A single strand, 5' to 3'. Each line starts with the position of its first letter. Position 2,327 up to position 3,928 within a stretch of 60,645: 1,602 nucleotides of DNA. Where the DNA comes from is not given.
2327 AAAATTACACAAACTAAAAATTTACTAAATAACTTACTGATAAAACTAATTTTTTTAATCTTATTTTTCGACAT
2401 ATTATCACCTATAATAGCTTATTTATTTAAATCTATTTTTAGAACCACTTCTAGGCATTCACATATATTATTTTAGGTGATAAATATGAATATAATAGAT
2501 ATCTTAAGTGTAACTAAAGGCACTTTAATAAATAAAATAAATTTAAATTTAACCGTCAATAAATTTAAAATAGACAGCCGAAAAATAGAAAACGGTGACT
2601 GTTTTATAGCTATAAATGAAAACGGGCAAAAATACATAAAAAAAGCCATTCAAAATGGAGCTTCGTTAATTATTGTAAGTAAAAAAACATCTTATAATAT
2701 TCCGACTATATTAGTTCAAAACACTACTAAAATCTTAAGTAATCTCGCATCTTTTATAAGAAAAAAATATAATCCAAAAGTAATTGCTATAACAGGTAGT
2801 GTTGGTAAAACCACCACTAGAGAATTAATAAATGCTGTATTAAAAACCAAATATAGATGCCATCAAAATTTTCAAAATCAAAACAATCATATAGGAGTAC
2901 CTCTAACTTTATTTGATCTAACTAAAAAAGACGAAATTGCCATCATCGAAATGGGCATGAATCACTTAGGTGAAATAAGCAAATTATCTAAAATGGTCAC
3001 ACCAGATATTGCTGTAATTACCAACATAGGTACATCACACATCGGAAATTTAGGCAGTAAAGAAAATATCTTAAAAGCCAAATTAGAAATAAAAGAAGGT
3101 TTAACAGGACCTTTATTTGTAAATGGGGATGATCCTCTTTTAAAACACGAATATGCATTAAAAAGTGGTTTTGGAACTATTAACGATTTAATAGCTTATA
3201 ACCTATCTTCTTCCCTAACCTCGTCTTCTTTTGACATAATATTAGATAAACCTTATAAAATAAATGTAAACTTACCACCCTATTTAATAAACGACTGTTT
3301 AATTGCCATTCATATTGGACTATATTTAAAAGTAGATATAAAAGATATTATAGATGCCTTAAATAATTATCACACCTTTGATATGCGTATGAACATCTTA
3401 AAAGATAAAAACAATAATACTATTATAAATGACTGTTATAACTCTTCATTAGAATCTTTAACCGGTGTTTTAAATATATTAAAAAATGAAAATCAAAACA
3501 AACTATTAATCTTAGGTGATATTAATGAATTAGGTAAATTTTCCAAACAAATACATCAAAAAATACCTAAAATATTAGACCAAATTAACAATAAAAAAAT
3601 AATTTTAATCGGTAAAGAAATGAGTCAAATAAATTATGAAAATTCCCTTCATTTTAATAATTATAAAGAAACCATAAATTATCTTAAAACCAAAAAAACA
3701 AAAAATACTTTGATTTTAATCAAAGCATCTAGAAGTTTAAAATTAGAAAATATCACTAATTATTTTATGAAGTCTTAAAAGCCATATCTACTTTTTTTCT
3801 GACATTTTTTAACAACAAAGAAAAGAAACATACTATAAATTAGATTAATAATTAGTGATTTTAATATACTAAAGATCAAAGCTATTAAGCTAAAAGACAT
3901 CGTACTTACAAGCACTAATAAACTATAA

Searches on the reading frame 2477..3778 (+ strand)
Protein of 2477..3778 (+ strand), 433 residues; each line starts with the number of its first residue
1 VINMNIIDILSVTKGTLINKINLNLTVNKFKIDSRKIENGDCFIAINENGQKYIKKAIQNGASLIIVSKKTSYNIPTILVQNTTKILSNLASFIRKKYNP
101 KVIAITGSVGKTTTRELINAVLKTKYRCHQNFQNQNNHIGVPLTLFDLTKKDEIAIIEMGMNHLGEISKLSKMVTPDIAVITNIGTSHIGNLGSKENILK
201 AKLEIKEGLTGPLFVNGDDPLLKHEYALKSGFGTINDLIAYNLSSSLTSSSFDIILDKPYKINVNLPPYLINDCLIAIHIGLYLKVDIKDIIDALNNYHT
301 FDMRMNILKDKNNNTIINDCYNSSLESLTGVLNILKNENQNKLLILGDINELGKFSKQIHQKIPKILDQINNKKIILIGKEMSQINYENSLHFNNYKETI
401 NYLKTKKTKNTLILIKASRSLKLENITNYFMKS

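Call 75: search_protein_families(library=ncbifam, proteins=[window:2477-3778:+], max_evalue=1e-10)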
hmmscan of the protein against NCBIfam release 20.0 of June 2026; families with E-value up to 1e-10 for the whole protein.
window:2477-3778:+ (433 aa): 16 families
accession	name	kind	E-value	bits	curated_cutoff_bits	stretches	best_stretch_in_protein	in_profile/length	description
TIGR01143.1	murF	subfamily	2e-99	333.4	288.6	1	32-430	1-418/418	UDP-N-acetylmuramoyl-tripeptide--D-alanyl-D-alanine ligase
NF008896.0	PRK11929.1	equivalog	3e-90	303.4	1023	1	9-431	509-957/965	bifunctional UDP-N-acetylmuramoyl-L-alanyl-D-glutamate--2,6-diaminopimelate ligase MurE/UDP-N-acetylmuramoyl-tripeptide--D-alanyl-D-alanine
NF008041.0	PRK10773.1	equivalog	1.1e-63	215.6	551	1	1-428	1-445/453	UDP-N-acetylmuramoyl-tripeptide--D-alanyl-D-alanine ligase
NF008897.0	PRK11930.1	equivalog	3.5e-62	210.5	804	1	6-430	5-453/822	bifunctional UDP-N-acetylmuramoyl-tripeptide:D-alanyl-D-alanine ligase/alanine racemase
NF010693.0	PRK14093.1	equivalog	1.6e-48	165.6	544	1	25-223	26-233/479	UDP-N-acetylmuramoylalanyl-D-glutamyl-2,6-diaminopimelate--D-alanyl-D-alanine ligase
NF001126.0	PRK00139.1-4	equivalog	8.9e-23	80.6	373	1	5-124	2-128/486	UDP-N-acetylmuramoyl-L-alanyl-D-glutamate--2,6-diaminopimelate ligase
NF001124.0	PRK00139.1-2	equivalog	2.4e-22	79.3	476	1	19-124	20-133/500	UDP-N-acetylmuramoyl-L-alanyl-D-glutamate--2,6-diaminopimelate ligase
TIGR01085.1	murE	subfamily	1.4e-21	77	257.3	1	25-124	2-109/472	UDP-N-acetylmuramyl-tripeptide synthetase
TIGR01087.1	murD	equivalog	1.3e-18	67.3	211.95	1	59-392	61-386/441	UDP-N-acetylmuramoyl-L-alanine--D-glutamate ligase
NF010628.0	PRK14022.1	equivalog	2.9e-17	62.6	536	1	24-190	32-215/483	UDP-N-acetylmuramoyl-L-alanyl-D-glutamate--L-lysine ligase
NF001123.0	PRK00139.1-1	equivalog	2.3e-16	59.5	586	1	24-122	17-129/493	UDP-N-acetylmuramoyl-L-alanyl-D-glutamate--2,6-diaminopimelate ligase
NF053645.1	pMurC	equivalog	2.6e-14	52.8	560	1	79-223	81-228/492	pseudomurein biosynthesis peptide ligase pMurC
TIGR01082.1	murC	equivalog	5.4e-13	48.8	335.1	1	58-337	56-339/449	UDP-N-acetylmuramate--L-alanine ligase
NF053648.1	pMurE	equivalog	4.1e-12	45.6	600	1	67-409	63-422/464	pseudomurein biosynthesis peptide ligase pMurE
NF033197.0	F430_CfbE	equivalog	2.8e-11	43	250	0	95-415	94-426/430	coenzyme F430 synthase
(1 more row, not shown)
